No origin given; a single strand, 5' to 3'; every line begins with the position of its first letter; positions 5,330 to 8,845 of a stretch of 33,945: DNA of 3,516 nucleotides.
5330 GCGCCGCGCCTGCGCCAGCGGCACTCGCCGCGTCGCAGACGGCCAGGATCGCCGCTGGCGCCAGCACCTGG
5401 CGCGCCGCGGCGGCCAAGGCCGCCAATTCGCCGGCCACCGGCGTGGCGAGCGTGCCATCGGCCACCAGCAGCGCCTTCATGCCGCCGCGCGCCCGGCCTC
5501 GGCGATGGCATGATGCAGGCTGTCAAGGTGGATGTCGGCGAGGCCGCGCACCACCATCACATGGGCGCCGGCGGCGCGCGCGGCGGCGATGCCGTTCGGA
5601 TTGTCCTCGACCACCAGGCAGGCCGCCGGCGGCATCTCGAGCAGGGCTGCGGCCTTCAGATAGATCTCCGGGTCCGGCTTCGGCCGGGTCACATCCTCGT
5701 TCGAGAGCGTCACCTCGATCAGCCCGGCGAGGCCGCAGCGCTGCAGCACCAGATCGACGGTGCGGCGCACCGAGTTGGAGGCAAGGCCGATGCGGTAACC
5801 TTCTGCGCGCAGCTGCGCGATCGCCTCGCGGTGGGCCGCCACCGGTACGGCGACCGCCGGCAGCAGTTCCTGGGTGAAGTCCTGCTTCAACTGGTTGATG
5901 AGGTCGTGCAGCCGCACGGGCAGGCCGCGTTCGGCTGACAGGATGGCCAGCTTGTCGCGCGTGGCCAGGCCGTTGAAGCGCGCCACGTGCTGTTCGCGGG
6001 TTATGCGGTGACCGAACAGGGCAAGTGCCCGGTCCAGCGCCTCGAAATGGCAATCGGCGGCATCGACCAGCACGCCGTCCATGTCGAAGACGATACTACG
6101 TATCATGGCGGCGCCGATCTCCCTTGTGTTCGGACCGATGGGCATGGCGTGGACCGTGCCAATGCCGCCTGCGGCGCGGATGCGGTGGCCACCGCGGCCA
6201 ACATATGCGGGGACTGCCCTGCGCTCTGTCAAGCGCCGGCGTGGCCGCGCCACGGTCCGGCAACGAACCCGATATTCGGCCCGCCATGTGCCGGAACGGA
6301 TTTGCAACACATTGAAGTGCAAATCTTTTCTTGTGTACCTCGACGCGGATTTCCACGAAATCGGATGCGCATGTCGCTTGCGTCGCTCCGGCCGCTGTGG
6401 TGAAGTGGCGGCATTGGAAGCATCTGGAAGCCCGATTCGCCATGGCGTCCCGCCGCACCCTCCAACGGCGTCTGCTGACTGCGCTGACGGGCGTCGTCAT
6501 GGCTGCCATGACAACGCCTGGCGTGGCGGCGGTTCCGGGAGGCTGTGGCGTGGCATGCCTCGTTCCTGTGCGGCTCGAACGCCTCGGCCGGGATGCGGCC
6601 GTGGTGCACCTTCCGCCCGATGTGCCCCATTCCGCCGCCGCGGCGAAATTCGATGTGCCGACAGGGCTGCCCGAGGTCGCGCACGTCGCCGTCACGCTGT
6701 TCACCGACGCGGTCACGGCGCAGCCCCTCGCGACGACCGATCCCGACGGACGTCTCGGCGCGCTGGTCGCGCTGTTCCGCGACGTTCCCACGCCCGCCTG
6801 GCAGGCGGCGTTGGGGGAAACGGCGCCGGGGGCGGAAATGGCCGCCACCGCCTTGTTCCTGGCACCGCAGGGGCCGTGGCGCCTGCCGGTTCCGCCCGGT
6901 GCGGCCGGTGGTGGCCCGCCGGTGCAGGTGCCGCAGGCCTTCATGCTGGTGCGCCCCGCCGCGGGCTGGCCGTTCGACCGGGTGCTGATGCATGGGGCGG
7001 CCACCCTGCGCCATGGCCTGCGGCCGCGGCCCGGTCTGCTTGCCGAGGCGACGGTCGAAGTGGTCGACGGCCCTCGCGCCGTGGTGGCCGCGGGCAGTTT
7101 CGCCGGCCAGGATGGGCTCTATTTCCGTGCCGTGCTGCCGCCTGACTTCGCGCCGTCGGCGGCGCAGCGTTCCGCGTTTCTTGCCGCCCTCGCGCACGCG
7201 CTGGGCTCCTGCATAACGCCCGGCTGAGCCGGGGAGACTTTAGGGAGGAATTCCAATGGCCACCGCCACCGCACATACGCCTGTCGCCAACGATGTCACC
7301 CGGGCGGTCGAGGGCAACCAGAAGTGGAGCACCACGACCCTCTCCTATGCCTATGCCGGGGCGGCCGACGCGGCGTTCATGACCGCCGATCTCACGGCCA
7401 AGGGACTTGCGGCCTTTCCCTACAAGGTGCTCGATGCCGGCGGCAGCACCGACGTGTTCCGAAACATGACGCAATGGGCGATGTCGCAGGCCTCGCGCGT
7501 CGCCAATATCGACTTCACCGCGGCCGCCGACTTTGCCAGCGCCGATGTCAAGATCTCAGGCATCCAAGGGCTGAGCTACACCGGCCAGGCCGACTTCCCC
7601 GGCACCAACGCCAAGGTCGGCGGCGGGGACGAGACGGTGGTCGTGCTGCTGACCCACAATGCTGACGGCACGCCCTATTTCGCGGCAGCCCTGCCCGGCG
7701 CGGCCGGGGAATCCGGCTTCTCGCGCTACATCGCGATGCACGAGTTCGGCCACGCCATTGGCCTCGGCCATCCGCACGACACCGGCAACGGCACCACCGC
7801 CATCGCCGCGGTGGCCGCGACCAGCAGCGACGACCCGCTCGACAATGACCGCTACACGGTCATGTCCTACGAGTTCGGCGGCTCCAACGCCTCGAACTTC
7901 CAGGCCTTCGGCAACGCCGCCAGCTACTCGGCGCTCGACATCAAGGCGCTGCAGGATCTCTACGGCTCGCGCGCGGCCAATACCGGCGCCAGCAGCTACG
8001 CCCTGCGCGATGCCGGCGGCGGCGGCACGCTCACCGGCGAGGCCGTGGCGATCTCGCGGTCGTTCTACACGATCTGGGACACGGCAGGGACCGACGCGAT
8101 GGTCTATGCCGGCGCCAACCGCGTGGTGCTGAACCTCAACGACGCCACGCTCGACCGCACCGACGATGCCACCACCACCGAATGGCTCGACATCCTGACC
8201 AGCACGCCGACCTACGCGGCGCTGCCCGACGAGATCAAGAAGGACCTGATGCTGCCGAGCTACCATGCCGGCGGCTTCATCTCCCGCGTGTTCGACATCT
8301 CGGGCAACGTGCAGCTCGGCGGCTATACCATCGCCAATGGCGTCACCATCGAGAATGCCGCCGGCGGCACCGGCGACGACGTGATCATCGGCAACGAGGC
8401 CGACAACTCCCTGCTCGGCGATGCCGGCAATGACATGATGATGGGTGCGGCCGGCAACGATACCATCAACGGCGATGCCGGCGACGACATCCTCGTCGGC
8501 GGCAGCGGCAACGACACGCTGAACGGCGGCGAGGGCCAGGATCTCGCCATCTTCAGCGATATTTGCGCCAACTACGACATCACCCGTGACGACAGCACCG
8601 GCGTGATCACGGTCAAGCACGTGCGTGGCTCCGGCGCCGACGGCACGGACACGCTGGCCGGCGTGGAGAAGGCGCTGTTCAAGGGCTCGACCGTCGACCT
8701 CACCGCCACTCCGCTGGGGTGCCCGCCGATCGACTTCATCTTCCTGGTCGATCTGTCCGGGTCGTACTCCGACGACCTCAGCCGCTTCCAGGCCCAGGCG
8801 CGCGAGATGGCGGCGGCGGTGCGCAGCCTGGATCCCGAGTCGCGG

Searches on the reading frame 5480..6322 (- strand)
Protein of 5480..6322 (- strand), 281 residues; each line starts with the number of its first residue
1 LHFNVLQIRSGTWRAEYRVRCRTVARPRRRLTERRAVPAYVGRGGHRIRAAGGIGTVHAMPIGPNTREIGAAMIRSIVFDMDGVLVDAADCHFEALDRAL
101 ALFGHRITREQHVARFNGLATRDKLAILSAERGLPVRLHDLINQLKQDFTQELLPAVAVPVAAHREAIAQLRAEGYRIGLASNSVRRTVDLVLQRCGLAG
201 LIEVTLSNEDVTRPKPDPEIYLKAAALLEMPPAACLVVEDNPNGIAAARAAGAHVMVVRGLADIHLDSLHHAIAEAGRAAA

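Call 11: search_protein_families(library=pfam, proteins=[window:5480-6322:-], max_evalue=0.001)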
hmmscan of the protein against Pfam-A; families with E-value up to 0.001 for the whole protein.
window:5480-6322:- (281 aa): 5 families
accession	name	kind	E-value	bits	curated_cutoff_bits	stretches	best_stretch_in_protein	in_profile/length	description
PF13419.12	HAD_2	-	2.1e-31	109.8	23.8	1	77-258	1-178/178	Haloacid dehalogenase-like hydrolase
PF00702.32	Hydrolase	-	2e-28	100.6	26.4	1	74-252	1-191/191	haloacid dehalogenase-like hydrolase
PF12710.13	HAD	-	3.1e-07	31.5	27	1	77-213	1-141/189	haloacid dehalogenase-like hydrolase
PF13242.12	Hydrolase_like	-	9.9e-06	25.8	22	1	214-259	3-49/75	HAD-hyrolase-like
PF13344.12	Hydrolase_6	-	0.00099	19.5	27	0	160-196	15-51/101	Haloacid dehalogenase-like hydrolase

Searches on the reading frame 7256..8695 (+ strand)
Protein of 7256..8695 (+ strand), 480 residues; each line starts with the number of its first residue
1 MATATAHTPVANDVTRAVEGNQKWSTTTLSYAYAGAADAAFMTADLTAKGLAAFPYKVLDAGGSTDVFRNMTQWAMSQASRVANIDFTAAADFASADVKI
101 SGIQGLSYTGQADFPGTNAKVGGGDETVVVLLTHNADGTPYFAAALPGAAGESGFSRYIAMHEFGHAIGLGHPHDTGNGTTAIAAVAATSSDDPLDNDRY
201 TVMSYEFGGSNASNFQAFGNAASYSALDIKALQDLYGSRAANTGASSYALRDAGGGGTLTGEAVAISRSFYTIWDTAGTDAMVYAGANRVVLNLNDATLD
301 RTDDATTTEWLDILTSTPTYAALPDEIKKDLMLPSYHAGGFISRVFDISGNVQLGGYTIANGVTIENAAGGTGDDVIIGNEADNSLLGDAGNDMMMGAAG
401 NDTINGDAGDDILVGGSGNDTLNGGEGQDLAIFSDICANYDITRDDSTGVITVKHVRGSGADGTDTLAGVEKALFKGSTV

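Call 43: search_solved_structures(query=window:7256-8695:+, max_evalue=0.001, show_alignments=1)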
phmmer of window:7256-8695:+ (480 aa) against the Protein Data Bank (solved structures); distinct sequences matched with E-value up to 0.001: 35.
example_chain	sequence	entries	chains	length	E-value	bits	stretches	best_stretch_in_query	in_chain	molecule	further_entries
7usl_C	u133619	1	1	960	4.4e-33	118.4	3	364-454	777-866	Bifunctional hemolysin-adenylate cyclase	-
1k7g_A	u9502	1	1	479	2.4e-21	79.7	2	354-422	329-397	secreted protease C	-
1k7i_A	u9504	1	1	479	4.5e-21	78.8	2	354-422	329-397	secreted protease C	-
1go8_P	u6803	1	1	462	5.6e-21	78.5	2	354-422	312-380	PROTEASE C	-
3hbu_P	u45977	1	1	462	2.1e-20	76.6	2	354-422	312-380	Secreted protease C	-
1k7q_A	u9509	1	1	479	2.2e-20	76.5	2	354-422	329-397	SECRETED PROTEASE C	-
3hbv_P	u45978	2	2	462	3.1e-20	76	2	354-421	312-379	Secreted protease C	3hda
1go7_P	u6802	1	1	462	4.5e-20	75.5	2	354-421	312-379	PROTEASE C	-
3hb2_P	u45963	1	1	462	8.1e-20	74.7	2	354-422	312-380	Secreted protease C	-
7rah_E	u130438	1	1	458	1.2e-18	70.8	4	369-434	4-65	Bifunctional adenylate cyclase toxin/hemolysin CyaA,Bifunctional adenylate cyclase toxin/h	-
1sat_A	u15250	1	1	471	3.9e-18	69.1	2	354-426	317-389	SERRATIA PROTEASE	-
1akl_A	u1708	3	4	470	6.3e-18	68.4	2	354-417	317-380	ALKALINE PROTEASE | ALKALINE METALLOPROTEINASE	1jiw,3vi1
1kap_P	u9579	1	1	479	7.9e-18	68.1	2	354-417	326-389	ALKALINE PROTEASE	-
1srp_A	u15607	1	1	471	8.6e-18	68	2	354-425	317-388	SERRALYSIN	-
1af0_A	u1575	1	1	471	9.7e-18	67.8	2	354-426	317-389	SERRATIA PROTEASE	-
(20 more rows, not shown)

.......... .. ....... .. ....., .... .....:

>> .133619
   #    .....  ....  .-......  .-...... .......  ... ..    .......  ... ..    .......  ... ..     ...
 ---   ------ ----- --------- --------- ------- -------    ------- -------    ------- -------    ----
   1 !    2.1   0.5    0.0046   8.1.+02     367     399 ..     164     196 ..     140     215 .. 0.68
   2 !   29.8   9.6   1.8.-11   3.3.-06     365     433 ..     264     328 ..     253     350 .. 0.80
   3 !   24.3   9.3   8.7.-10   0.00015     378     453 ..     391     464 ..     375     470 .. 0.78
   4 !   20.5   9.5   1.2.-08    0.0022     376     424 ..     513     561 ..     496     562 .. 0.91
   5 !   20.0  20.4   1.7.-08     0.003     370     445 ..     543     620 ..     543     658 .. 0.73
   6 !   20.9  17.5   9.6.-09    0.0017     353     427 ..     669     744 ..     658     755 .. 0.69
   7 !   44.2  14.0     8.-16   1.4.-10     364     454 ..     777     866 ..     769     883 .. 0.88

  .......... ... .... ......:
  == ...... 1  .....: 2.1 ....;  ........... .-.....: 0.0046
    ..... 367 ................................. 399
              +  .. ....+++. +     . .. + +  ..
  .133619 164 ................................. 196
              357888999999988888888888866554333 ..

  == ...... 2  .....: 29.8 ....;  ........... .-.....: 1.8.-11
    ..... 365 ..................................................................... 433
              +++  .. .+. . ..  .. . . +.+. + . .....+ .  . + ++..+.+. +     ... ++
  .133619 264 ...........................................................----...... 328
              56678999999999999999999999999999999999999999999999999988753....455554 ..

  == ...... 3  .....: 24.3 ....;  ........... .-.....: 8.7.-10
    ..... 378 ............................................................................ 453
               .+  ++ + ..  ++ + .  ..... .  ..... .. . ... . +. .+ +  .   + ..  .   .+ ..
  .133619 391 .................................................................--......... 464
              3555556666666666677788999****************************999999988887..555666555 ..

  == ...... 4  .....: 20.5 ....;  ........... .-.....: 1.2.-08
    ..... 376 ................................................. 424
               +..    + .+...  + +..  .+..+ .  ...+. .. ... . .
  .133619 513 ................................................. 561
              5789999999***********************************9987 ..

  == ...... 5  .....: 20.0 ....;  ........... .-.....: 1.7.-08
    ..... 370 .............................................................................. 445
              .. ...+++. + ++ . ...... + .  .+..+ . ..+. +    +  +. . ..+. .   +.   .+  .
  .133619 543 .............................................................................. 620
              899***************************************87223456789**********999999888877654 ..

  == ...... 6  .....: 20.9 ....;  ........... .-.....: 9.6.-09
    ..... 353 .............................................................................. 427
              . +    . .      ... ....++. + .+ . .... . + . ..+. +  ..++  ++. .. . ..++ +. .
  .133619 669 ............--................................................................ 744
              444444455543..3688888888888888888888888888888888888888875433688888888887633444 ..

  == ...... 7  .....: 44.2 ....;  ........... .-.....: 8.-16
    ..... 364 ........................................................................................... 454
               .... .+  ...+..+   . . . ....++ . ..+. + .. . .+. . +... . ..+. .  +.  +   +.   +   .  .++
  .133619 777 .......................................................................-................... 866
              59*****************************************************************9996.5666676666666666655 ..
